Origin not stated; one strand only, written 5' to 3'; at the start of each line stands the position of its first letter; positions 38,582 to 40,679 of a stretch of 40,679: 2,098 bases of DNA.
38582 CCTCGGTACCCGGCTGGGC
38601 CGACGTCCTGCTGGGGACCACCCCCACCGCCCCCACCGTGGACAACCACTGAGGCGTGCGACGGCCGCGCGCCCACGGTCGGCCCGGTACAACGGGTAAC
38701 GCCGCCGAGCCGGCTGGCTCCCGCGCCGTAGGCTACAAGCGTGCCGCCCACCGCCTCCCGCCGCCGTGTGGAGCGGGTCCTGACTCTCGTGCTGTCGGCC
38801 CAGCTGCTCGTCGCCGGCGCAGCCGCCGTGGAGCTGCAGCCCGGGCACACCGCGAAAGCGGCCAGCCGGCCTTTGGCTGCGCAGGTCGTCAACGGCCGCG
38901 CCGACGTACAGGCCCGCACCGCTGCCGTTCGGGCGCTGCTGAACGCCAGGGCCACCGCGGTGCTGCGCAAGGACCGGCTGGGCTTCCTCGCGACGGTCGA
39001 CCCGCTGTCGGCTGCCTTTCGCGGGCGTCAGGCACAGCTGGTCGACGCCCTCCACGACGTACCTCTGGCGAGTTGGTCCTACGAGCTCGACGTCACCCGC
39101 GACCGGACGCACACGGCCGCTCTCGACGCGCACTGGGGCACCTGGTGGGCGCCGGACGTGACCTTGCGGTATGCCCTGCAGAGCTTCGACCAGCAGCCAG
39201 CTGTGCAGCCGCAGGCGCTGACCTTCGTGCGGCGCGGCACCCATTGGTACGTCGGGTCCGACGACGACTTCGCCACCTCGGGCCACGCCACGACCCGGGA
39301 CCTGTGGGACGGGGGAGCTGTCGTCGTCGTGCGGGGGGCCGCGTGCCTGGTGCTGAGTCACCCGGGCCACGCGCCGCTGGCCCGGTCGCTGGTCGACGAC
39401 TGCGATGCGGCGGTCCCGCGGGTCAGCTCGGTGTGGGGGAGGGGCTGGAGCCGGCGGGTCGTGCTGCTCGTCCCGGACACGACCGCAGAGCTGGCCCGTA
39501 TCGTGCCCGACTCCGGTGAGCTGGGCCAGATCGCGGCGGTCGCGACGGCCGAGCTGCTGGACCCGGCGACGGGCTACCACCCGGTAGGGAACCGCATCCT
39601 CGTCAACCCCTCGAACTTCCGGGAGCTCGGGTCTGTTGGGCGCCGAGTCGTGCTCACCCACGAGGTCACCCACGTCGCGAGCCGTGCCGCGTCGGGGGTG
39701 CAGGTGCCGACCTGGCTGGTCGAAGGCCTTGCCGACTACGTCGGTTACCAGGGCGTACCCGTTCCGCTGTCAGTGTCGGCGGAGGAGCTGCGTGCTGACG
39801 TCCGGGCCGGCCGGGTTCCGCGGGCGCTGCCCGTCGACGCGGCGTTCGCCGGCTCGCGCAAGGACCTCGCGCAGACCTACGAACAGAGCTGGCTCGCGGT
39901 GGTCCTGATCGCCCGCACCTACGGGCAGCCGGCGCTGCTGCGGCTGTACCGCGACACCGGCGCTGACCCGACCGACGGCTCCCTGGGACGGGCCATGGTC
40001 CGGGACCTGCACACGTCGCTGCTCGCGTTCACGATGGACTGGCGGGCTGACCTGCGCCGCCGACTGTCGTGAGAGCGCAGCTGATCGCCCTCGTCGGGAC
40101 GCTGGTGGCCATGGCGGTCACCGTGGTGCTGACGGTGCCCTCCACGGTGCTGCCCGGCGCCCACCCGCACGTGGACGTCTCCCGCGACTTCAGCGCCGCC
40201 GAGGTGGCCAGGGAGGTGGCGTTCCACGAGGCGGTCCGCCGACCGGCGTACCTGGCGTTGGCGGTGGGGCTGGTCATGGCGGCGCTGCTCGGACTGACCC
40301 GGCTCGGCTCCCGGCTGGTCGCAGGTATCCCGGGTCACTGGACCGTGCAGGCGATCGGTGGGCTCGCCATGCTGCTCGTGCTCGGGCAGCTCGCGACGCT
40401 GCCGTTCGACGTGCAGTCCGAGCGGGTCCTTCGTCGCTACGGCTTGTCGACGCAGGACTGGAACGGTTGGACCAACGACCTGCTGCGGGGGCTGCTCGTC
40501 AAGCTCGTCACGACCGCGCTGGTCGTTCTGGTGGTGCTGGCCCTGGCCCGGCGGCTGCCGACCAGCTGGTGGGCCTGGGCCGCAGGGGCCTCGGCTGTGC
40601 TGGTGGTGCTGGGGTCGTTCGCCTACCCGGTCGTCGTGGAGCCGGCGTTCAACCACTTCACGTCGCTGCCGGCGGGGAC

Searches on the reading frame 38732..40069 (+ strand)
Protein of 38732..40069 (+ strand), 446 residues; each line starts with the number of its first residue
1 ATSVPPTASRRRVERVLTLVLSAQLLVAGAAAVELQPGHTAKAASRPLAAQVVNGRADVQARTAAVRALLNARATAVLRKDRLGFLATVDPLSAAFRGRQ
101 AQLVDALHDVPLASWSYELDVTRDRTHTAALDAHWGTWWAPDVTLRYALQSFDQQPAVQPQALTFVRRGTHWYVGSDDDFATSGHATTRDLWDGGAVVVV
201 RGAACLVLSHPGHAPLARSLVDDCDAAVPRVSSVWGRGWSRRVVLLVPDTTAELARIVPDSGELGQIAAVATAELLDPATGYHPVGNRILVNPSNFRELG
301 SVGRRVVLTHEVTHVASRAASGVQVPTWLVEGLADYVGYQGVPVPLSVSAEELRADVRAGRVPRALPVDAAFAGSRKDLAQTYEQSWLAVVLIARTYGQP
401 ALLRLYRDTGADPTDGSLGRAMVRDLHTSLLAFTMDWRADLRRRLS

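Call 83: search_protein_families(library=pfam, proteins=[window:38732-40069:+], max_evalue=0.001)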
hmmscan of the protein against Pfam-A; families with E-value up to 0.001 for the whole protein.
window:38732-40069:+ (446 aa): 1 family
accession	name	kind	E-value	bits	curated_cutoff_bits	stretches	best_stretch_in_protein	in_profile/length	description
PF13485.12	Peptidase_MA_2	-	0.00056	20.2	32.4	1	302-408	65-169/201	Peptidase MA superfamily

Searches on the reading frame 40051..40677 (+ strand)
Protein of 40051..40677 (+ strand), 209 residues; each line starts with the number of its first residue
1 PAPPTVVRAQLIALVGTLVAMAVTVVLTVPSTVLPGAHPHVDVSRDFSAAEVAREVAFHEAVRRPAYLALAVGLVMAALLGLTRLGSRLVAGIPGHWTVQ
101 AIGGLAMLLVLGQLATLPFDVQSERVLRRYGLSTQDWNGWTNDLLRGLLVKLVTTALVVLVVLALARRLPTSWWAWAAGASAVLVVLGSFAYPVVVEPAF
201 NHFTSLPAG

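Call 83: search_protein_families(library=pfam, proteins=[window:40051-40677:+], max_evalue=0.001)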
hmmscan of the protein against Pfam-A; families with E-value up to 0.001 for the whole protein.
window:40051-40677:+ (209 aa): 1 family
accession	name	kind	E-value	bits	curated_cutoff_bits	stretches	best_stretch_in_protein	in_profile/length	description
PF16491.10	Peptidase_M48_N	-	4.3e-16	59.7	27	1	78-201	53-178/179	CAAX prenyl protease N-terminal, five membrane helices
